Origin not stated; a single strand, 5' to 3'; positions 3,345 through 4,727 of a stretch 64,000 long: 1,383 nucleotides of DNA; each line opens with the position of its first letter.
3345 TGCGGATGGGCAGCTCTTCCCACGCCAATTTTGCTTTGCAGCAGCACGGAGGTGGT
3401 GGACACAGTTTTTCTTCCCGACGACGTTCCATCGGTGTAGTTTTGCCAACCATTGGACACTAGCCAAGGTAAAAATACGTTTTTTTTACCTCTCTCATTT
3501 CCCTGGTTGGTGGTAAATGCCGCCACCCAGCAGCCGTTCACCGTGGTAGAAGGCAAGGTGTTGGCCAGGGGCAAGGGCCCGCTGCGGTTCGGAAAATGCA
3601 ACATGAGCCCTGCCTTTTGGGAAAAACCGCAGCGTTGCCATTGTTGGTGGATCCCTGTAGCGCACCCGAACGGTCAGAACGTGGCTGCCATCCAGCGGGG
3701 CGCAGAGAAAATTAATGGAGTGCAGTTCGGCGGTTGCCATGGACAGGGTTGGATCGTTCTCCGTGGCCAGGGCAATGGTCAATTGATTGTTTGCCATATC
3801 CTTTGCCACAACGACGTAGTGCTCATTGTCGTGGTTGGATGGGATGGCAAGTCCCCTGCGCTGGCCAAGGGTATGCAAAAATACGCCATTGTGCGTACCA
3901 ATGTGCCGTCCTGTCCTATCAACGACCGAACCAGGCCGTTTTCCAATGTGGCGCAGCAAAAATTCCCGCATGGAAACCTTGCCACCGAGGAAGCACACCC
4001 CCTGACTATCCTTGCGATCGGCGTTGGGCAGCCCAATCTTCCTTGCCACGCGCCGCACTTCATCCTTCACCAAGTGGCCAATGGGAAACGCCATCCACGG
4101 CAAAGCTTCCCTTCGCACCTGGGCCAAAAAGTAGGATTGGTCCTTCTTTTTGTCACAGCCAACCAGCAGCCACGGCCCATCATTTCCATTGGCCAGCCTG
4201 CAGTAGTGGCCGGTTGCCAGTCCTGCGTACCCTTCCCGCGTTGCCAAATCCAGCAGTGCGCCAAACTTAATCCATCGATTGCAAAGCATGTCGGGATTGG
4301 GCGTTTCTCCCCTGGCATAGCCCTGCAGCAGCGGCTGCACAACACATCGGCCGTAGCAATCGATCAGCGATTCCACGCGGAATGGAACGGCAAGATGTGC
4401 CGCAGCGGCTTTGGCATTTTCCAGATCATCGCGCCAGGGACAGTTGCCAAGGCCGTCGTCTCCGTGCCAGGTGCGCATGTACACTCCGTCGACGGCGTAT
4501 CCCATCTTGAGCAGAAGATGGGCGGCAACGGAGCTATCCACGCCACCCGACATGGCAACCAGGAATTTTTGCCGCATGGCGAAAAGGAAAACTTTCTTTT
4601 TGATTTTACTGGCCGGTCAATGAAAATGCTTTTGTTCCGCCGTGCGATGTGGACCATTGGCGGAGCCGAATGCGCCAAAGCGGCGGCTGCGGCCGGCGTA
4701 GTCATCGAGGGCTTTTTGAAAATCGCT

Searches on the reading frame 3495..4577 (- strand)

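Call 3: search_protein_families(library=pfam, proteins=[window:3495-4577:-], max_evalue=1)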
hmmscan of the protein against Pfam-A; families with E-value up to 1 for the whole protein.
window:3495-4577:- (360 aa): 10 families
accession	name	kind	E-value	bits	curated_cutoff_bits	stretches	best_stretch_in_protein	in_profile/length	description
PF03054.22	tRNA_Me_trans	-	2.6e-66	223.6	20.6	1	4-198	2-201/202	tRNA methyl transferase HUP domain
PF20259.3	tRNA_Me_trans_M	-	8.6e-17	60.9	27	1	205-269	2-65/66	tRNA methyl transferase PRC-barrel domain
PF20258.4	tRNA_Me_trans_C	-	4.3e-16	59.4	20.6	1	285-354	6-76/77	Aminomethyltransferase beta-barrel domain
PF02568.20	ThiI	-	0.00011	22.3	20.5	1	4-35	5-36/197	Thiamine biosynthesis protein (ThiI)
PF02540.23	NAD_synthase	-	0.0022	17.6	21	1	3-24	19-40/242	NAD synthase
PF24167.1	DUF7411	-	0.051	13.6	28.7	1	6-71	4-58/194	Family of unknown function (DUF7411)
PF01171.26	ATP_bind_3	-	0.15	12.2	27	1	4-27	1-24/182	PP-loop family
PF06508.19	QueC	-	0.15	11.9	22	1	5-32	2-29/210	Queuosine biosynthesis protein QueC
PF03775.22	MinC_C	-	0.21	12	33.2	1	235-273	37-75/102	Septum formation inhibitor MinC, C-terminal domain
PF01507.26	PAPS_reduct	-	0.33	11.4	22.5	1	6-36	3-33/175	Phosphoadenosine phosphosulfate reductase domain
